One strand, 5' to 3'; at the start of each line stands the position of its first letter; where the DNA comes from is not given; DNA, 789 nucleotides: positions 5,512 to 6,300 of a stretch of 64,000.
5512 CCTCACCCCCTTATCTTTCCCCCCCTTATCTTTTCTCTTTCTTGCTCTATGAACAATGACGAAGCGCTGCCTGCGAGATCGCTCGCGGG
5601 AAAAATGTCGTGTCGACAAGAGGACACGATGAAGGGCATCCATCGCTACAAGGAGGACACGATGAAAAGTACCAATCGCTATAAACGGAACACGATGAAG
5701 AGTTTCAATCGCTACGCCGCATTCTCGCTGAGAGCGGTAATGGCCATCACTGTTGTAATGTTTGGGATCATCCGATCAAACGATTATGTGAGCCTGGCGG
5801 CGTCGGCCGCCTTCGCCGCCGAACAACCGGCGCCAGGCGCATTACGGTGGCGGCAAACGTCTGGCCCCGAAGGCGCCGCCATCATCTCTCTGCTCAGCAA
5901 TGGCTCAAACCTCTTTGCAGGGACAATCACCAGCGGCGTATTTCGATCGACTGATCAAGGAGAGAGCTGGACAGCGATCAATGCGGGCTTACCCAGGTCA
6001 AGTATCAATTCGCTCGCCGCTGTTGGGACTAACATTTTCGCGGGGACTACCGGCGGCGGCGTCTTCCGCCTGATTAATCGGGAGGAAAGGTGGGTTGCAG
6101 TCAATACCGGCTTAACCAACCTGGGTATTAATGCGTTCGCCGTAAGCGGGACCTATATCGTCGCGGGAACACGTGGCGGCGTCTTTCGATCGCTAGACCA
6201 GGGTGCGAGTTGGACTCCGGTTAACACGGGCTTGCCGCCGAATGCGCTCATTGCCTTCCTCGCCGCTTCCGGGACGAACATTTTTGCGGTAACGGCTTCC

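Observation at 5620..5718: Start region of the BNR-repeat gene is triplicated in frame (3x33 bp), each copy with its own SD-like element and ATG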

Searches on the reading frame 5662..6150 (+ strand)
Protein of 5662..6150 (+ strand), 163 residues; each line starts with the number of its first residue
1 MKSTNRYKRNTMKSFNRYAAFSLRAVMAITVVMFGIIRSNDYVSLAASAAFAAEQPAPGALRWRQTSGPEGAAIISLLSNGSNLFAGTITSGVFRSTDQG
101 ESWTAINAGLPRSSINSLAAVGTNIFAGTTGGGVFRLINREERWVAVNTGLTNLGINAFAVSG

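Call 27: find_related_loci(query=window:5662-6150:+, collection=metagenome_contigs, flank=3000)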
Query window:5662-6150:+ (163 aa) in metagenome_contigs; peptide patterns used: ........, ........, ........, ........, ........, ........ (x = any residue, [..] = any of these).
286 stretches matched a pattern; 55 encode a relative of the query (tblastn E <= 1e-3); 55 distinct loci.
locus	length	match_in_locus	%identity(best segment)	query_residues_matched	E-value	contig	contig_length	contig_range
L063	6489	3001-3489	82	1-163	3e-83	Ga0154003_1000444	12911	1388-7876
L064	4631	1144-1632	80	1-163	3e-82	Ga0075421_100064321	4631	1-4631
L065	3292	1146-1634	77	1-163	3e-81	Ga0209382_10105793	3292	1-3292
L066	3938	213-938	78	1-163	1e-78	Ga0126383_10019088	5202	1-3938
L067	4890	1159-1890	77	1-163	5e-78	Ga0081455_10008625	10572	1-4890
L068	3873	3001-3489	72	1-163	4e-76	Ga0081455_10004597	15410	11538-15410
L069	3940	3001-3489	74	1-163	4e-76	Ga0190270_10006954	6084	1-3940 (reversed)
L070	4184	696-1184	74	1-163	5e-76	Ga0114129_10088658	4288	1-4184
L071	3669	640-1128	72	1-163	4e-75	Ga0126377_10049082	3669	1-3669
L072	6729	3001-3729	75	5-163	3e-75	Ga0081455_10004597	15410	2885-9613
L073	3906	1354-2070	73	1-163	1e-74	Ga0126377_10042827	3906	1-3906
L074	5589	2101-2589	79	1-163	1e-73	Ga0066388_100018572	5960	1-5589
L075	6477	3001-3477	79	5-163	2e-71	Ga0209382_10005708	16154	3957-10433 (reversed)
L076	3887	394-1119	74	8-163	1e-63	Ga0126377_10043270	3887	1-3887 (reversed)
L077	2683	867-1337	66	7-163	5e-61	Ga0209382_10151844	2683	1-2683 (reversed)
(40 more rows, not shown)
